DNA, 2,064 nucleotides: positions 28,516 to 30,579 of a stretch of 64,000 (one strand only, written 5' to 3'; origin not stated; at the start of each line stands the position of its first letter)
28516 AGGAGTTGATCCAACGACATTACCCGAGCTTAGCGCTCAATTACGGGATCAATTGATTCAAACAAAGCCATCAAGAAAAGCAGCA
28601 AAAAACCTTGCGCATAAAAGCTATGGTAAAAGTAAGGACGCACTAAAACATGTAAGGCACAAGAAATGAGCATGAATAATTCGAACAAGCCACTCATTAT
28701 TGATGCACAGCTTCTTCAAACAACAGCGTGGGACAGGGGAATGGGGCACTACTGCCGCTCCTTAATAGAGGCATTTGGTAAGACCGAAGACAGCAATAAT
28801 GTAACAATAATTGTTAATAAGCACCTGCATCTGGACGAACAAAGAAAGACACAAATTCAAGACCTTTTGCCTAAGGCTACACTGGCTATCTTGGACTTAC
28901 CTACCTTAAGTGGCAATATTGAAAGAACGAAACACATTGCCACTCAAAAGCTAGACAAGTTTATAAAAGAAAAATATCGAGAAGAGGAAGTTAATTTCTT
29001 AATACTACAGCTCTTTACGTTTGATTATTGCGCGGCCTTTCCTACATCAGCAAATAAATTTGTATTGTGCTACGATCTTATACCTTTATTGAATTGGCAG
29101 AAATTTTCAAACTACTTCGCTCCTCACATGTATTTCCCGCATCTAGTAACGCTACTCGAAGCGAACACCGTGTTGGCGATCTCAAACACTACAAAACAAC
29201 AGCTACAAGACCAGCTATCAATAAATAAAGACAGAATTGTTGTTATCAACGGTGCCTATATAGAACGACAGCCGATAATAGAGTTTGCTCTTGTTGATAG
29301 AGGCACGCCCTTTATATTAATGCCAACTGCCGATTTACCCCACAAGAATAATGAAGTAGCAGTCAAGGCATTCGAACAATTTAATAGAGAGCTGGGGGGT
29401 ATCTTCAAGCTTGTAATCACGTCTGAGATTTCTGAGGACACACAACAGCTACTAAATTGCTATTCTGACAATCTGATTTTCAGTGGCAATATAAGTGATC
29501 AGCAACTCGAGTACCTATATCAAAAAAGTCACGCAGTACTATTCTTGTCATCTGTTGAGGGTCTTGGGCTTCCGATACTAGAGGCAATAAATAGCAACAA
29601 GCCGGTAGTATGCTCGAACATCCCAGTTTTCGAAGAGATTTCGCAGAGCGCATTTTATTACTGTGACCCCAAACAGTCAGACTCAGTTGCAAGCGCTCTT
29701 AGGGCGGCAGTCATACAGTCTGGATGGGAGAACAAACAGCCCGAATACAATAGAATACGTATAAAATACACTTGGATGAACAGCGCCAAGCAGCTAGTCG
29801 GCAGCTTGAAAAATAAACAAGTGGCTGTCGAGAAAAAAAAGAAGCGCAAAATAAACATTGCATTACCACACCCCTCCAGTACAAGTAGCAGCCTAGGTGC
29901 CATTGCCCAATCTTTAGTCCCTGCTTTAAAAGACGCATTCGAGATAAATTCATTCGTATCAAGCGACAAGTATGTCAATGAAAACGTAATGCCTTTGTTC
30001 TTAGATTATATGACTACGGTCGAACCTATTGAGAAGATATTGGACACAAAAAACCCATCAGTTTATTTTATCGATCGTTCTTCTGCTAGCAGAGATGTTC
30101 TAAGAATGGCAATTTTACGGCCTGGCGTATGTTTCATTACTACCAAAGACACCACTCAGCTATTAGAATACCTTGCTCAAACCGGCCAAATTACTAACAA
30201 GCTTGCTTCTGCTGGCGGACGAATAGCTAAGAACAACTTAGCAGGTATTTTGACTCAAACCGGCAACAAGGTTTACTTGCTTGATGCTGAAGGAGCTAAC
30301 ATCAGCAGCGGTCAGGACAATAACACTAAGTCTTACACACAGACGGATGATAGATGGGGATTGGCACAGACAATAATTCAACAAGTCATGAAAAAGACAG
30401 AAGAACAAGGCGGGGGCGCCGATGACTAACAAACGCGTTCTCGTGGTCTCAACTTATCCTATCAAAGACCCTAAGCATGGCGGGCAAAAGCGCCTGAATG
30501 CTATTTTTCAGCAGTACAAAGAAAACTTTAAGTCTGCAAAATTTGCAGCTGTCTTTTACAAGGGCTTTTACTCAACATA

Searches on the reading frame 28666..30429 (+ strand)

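Call 58: search_protein_families(library=pfam, proteins=[window:28666-30429:+], max_evalue=0.00001)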
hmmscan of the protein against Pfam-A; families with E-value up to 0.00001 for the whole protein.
window:28666-30429:+ (587 aa): 2 families
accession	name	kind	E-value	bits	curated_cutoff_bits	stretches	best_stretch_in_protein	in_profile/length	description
PF00534.26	Glycos_transf_1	-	9.6e-19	68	26.4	1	210-352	11-159/172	Glycosyl transferases group 1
PF13692.12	Glyco_trans_1_4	-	3.7e-11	43.9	27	1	225-347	13-138/142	Glycosyl transferases group 1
